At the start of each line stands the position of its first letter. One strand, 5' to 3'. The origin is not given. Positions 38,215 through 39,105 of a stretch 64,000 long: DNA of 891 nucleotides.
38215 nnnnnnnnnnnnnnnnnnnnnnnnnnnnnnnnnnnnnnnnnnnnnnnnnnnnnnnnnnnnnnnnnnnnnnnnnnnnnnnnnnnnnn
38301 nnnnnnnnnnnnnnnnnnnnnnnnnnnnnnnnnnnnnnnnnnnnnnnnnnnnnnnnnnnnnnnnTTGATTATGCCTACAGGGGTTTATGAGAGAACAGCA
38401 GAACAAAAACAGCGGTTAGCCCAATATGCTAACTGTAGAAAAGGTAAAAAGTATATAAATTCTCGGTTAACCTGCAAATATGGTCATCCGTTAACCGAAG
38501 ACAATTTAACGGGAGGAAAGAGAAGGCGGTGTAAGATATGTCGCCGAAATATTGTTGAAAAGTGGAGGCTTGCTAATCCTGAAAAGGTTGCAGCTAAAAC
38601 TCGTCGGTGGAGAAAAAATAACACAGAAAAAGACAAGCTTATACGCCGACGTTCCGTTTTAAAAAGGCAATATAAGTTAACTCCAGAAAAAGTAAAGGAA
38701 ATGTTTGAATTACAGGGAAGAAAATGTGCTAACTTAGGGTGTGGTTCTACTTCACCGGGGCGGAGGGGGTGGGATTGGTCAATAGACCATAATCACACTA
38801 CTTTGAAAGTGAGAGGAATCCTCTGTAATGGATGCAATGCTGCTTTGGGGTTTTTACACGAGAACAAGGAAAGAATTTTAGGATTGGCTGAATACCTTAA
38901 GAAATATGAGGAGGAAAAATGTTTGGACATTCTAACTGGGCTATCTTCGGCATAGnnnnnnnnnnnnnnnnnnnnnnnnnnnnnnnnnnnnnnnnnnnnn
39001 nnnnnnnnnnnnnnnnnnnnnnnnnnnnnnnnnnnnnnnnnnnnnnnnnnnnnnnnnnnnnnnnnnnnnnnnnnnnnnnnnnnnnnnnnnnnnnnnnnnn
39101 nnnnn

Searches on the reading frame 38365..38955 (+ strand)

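Call 81: search_protein_families(library=pfam, proteins=[window:38365-38955:+], max_evalue=0.01)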
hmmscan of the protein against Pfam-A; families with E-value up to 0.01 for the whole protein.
window:38365-38955:+ (196 aa): 1 family
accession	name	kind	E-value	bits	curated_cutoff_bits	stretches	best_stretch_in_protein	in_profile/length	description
PF02945.21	Endonuclease_7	-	5e-18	65.2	23.6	1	99-180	4-82/82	Recombination endonuclease VII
